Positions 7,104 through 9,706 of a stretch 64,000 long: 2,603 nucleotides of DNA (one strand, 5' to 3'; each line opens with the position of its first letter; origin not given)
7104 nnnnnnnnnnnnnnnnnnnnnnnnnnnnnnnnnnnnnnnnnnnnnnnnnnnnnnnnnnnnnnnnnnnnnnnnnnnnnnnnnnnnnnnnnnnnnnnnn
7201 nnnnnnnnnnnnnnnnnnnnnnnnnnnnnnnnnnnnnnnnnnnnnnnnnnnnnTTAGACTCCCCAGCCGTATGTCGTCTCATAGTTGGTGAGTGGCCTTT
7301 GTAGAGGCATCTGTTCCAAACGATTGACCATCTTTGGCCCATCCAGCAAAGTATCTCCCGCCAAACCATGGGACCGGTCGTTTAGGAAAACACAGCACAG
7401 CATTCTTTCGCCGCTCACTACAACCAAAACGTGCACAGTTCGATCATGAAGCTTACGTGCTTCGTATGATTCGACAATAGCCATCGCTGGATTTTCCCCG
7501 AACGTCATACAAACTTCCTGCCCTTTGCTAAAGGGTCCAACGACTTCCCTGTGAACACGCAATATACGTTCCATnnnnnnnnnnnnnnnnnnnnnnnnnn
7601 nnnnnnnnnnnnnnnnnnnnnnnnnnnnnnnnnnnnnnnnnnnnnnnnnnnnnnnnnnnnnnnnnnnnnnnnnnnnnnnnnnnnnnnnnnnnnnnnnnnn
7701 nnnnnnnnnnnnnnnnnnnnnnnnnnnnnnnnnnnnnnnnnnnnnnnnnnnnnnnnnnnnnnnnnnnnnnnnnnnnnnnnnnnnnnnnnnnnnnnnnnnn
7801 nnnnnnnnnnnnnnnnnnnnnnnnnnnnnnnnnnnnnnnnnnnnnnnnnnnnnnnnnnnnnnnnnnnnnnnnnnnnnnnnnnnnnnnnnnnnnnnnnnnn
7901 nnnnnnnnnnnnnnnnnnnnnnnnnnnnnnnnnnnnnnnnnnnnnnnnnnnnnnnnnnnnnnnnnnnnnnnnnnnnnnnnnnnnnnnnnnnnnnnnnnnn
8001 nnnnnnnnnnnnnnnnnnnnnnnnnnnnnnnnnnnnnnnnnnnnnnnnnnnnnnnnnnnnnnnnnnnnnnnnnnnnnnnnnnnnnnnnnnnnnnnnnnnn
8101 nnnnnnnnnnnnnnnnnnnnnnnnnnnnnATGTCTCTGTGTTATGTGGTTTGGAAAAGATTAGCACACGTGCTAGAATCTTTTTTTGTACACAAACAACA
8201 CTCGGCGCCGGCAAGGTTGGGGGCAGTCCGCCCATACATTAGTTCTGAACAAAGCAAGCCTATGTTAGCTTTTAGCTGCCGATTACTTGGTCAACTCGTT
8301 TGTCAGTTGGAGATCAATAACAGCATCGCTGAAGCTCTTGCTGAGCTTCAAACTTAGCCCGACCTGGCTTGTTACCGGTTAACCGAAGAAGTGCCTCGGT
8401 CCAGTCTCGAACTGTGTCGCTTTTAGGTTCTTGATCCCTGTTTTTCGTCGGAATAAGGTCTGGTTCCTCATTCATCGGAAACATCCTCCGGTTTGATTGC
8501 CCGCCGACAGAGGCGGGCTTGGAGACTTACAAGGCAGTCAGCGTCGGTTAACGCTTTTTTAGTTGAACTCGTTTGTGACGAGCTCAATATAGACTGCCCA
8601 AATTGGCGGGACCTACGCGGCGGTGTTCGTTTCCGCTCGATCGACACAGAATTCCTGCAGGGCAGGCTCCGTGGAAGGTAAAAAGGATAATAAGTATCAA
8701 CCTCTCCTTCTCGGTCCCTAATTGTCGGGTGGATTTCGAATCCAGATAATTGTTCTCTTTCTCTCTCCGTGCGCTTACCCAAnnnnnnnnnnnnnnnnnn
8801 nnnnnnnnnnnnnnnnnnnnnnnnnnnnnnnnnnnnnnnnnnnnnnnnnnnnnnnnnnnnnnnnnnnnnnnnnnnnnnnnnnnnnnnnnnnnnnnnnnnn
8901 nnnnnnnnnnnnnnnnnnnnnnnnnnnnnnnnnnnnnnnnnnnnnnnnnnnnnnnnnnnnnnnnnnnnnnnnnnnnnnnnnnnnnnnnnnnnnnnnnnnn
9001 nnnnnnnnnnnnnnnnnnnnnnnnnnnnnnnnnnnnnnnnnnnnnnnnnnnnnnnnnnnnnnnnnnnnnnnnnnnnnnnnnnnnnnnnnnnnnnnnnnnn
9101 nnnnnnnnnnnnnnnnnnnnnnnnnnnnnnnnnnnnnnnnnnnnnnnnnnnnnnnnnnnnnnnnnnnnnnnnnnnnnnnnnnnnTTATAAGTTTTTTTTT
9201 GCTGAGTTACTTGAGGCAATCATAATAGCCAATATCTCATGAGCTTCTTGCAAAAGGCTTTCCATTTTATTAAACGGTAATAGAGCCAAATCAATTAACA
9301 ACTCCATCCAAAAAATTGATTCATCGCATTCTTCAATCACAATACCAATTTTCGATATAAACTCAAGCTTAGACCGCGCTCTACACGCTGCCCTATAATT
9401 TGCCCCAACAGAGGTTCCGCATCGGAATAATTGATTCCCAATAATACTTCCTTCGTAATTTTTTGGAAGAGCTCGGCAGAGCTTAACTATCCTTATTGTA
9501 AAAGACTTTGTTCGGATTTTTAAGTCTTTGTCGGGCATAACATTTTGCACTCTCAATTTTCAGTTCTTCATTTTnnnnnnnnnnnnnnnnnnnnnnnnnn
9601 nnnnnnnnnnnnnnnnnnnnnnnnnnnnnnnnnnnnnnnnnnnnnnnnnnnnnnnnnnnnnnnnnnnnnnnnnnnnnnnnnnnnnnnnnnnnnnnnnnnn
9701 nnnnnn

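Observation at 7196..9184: About 2-kb GC-rich, gene-poor island abutting tRNA-Pro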

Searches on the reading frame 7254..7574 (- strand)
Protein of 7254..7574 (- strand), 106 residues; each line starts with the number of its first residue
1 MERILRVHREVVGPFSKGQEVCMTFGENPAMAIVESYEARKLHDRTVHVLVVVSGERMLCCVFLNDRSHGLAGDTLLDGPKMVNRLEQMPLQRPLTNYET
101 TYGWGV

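Call 10: search_protein_families(library=pfam, proteins=[window:7254-7574:-], max_evalue=1)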
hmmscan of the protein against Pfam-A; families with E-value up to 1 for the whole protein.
window:7254-7574:- (106 aa): 0 families

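Call 11: search_protein_families(library=phrogs, proteins=[window:7254-7574:-], max_evalue=1)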
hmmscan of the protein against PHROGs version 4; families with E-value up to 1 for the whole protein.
window:7254-7574:- (106 aa): 0 families

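Call 14: find_homologous_proteins(query=window:7254-7574:-, max_evalue=0.01)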
Query window:7254-7574:- (106 aa): 1 proteins with E <= 0.01 among 3 candidates.
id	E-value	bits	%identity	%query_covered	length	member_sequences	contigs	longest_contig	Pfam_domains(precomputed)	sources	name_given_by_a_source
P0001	3.3e-53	196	82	100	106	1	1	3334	-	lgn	-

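Call 15: find_encoding_contigs(protein=P0001, flank=10000)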
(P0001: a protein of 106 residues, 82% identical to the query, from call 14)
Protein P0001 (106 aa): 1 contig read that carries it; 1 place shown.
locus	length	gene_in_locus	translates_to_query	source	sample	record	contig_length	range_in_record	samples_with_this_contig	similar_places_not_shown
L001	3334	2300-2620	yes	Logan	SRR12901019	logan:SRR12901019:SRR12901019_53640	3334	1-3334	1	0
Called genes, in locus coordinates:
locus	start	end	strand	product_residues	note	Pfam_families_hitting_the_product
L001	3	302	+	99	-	?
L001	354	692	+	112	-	PF05635:23S_rRNA_IVP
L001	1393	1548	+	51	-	-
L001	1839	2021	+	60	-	-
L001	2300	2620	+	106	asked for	-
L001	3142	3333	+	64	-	?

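Call 16: find_encoding_contigs(protein=window:7254-7574:-, flank=10000)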
Protein window:7254-7574:- (106 aa): no gene with exactly this product is on record in the collection.

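Call 70: search_protein_representatives(protein=window:7254-7574:-)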
Query: 106 residues. Proteins with E-value up to 0.001 (for the whole library): 3; up to 1e-10: 1; up to 1e-30: 1. The best 3 are listed.
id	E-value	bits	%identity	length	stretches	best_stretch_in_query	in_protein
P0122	1.5e-36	140.7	60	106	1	1-106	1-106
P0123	1.1e-05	41.5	35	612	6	27-55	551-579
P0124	6.5e-04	35.8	28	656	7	40-82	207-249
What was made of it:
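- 7254..7586 (-): RBS GGAGGAG (7586-7580) and the 106-aa ORF (7574-7254), a lineage-restricted orphan protein. Only two close relatives are found in 5.8 and 1.84 billion-protein searches (82% and 60% identity; calls 14, 70).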

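Call 72: search_protein_families(library=pfam, proteins=[P0122, P0123, P0124], max_evalue=0.01)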
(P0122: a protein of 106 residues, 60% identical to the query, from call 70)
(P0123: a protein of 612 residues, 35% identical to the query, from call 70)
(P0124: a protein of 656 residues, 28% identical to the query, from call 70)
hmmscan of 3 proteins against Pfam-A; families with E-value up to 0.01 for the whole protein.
P0122 (106 aa): 0 families

P0123 (612 aa): 1 family
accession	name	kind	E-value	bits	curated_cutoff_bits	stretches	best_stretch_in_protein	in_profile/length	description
PF15349.11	DCA16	-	1.8e-11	44.5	27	0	12-62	49-99/216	DDB1- and CUL4-associated factor 16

P0124 (656 aa): 4 families
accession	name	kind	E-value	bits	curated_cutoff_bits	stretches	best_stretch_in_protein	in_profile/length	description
PF08995.15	NIP_1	-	3e-05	24.8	25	0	519-549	22-53/82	Necrosis inducing protein-1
PF03114.23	BAR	-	6.5e-05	23.1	28.5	0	79-120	192-232/234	BAR domain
PF03828.24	PAP_assoc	-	0.00043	20.9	22.6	0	530-553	16-39/60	Cid1 family poly A polymerase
PF16581.11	HIGH_NTase1_ass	-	0.00096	19.6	26.7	0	379-458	65-145/205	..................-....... C-terminal region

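Call 77: search_protein_families(library=pfam, proteins=[L001:1839-2018:+], max_evalue=1)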
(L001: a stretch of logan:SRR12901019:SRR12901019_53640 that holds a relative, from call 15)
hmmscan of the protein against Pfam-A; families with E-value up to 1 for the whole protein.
L001:1839-2018:+ (60 aa): 0 families

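Call 82: predict_structure(alignment_id=A10)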
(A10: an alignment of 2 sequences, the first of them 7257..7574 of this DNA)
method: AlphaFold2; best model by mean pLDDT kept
length: 106 residues; sequences in the alignment: 2
mean_pLDDT: 36.5   pTM: 0.30
mean pLDDT of the five models: 36.5, 34.1, 33.9, 33.5, 33.2
residues with pLDDT >= 90: 0; 70-90: 0; 50-70: 6; < 50: 100
segments of 3 or more residues with pLDDT < 50: 1-49, 56-60, 64-106
pLDDT, mean of each block of 10 residues (from residue 1): 28 37 39 43 46 47 43 29 31 30 25
secondary structure, 60 per line:
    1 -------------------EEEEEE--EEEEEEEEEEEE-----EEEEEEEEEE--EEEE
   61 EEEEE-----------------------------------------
elements in order: E20-25 E28-39 E45-54 E57-65
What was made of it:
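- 7254..7586 (-): The AlphaFold model has pLDDT 36 and is unusable (call 82).
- Tried and rejected: AlphaFold of the 106-aa protein from a 2-sequence alignment. pLDDT was 36, so no fold search was run (call 82).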

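Call 91: search_protein_families(library=ncbifam, proteins=[window:7254-7574:-, L001:1839-2018:+], max_evalue=10)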
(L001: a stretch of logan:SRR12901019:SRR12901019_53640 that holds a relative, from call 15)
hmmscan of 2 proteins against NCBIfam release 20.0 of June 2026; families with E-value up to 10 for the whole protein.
window:7254-7574:- (106 aa): 1 family
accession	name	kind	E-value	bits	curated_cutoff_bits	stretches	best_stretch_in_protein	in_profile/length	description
TIGR03461.1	pabC_Proteo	equivalog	0.14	11.3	176.85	1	64-97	121-154/262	aminodeoxychorismate lyase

L001:1839-2018:+ (60 aa): 1 family
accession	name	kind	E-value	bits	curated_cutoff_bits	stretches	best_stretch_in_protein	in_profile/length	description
TIGR04324.1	SpoChoClust_2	subfamily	0.12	12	150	1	11-51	200-239/248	sporadic carbohydrate cluster 2OG-Fe(II) oxygenase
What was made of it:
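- All regulated ORFs lack family matches (calls 10, 77, 91).
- Tried and rejected: Nothing (calls 10, 11, 77, 91).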

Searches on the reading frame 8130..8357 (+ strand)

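Call 10: search_protein_families(library=pfam, proteins=[window:8130-8357:+], max_evalue=1)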
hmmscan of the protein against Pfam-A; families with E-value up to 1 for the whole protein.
window:8130-8357:+ (75 aa): 0 families

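Call 11: search_protein_families(library=phrogs, proteins=[window:8130-8357:+], max_evalue=1)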
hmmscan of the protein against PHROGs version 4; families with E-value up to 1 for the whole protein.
window:8130-8357:+ (75 aa): 1 family
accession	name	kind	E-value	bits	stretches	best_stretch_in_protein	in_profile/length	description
phrog_37653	-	unknown function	0.24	12.7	1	27-61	58-91/109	-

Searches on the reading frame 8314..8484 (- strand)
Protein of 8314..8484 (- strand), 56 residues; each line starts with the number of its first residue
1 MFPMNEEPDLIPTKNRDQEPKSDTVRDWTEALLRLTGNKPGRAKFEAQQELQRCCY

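Call 10: search_protein_families(library=pfam, proteins=[window:8314-8484:-], max_evalue=1)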
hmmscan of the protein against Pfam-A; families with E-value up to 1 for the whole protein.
window:8314-8484:- (56 aa): 0 families

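Call 11: search_protein_families(library=phrogs, proteins=[window:8314-8484:-], max_evalue=1)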
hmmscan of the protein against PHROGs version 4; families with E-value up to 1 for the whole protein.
window:8314-8484:- (56 aa): 0 families

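Call 77: search_protein_families(library=pfam, proteins=[window:8317-8475:-], max_evalue=1)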
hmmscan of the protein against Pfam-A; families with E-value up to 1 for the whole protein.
window:8317-8475:- (53 aa): 0 families

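Call 91: search_protein_families(library=ncbifam, proteins=[window:8317-8475:-], max_evalue=10)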
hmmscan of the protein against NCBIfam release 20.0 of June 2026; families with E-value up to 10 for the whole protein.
window:8317-8475:- (53 aa): 0 families
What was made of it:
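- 8314..8475 (-): sORF1: 53 aa (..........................), with SD GGAGGA 9 nt upstream. No Pfam, NCBIfam or PHROG match (calls 10, 11, 77, 91).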

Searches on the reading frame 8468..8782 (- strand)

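Call 10: search_protein_families(library=pfam, proteins=[window:8468-8782:-], max_evalue=1)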
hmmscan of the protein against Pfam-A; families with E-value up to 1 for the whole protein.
window:8468-8782:- (104 aa): 0 families

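Call 11: search_protein_families(library=phrogs, proteins=[window:8468-8782:-], max_evalue=1)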
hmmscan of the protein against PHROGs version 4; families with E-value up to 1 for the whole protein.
window:8468-8782:- (104 aa): 1 family
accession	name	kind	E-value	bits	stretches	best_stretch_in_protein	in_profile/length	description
phrog_1201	-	unknown function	0.32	11.7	1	13-25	19-31/60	-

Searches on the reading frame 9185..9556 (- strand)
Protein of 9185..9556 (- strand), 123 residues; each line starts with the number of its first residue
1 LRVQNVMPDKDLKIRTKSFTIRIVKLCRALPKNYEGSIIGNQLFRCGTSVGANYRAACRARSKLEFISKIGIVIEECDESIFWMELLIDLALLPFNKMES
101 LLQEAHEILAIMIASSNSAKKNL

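Call 10: search_protein_families(library=pfam, proteins=[window:9185-9556:-], max_evalue=1)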
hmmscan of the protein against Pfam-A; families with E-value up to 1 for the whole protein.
window:9185-9556:- (123 aa): 1 family
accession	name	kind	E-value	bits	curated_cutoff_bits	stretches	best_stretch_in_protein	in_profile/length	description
PF05635.17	23S_rRNA_IVP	-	1.2e-15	58.1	33.8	1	16-112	9-104/106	23S rRNA-intervening sequence protein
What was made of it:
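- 9185..9556 (-): 23S-rRNA-IVS-family four-helix-bundle gene, a sporadic insertion between parB and P1. PF05635, E = 1.2e-15 (call 10).
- Checked: The neighbouring gene 9185-9556 matches PF05635 (23S_rRNA_IVP) with E = 1.2e-15 (call 10).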

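Call 21: find_related_loci(query=window:9185-9556:-, collection=genome_contigs, flank=10000)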
Query window:9185-9556:- (123 aa) in genome_contigs; peptide patterns used: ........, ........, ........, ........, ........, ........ (x = any residue, [..] = any of these).
138 stretches matched a pattern; 64 encode a relative of the query (tblastn E <= 1e-3); 64 distinct loci.
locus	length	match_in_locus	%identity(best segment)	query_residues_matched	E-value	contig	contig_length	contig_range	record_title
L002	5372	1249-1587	64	7-119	2e-44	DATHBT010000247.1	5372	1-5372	MAG TPA_asm: Pyrinomonadaceae bacterium isolate SMAG_U10723 k141_36124, whole genome shotgun sequence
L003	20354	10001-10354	60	5-122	8e-43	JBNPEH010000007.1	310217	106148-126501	MAG: Opitutales bacterium isolate fr_S2C60 S2CNODE_9_length_310217_cov_8_506517, whole genome shotgun sequence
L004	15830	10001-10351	52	6-122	4e-39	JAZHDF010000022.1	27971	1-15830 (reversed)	MAG: Candidatus Moraniibacteriota bacterium isolate Bin13Zod NODE_160_length_28017_cov_18.386668, whole genome shotgun s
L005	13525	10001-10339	57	9-121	4e-39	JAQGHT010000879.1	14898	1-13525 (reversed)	MAG: Planctomycetaceae bacterium isolate RYN_440 scaffold_4605204, whole genome shotgun sequence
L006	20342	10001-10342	50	7-120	9e-39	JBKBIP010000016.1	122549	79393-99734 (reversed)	MAG: Gemmataceae bacterium isolate 21I_069.bin.2 NODE_16_length_122549_cov_9.197163, whole genome shotgun sequence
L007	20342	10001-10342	54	10-123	2e-38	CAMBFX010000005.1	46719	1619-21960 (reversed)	MAG: Chryseobacterium gleum isolate TH-08apr19-135 genome assembly, contig: TH-08apr19-C1788, whole genome shotgun seque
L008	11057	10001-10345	54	5-115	8e-38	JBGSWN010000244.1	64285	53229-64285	MAG: Saprospiraceae bacterium isolate JTS-AC482 k141_2589293, whole genome shotgun sequence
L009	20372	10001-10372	48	2-122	8e-37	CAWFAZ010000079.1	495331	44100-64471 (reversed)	MAG: uncultured Verrucomicrobiae bacterium isolate MFD01112.bin.2.19 genome assembly, contig: contig_8750, whole genome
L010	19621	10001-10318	53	10-115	7e-36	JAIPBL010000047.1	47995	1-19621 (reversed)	MAG: Saprospiraceae bacterium isolate Tobar13m-G26 Tobar13m-20mill-C163, whole genome shotgun sequence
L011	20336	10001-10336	53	12-123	2e-35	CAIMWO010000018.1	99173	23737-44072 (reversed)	MAG: uncultured Phycisphaerales bacterium isolate AM-2014_bin-1447 genome assembly, contig: bin-1447:18/97, whole genome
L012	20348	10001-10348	51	7-122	2e-35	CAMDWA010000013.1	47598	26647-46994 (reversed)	MAG: Thermoflexus hugenholtzii JAD2 isolate LE-05nov19-69 genome assembly, contig: LE-05nov19-C603, whole genome shotgun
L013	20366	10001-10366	52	2-123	2e-35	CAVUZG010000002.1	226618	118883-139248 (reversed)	MAG: uncultured Ignavibacteria bacterium isolate MFD05684.bin.1.398 genome assembly, contig: contig_10700, whole genome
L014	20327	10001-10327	52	10-122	3e-35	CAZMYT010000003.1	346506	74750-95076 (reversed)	MAG TPA_asm: uncultured Paludibacteraceae bacterium isolate binchicken_co152_136 genome assembly, contig: NODE_17_length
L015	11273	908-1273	52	2-123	9e-35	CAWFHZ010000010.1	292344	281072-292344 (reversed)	MAG: uncultured Ignavibacteria bacterium isolate MFD02416.bin.1.322 genome assembly, contig: contig_2952, whole genome s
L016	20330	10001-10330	52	10-119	7e-35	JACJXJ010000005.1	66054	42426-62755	MAG: Prevotellaceae bacterium isolate HK-STAS-BACT-9 HK-STAS-BACT-9_5, whole genome shotgun sequence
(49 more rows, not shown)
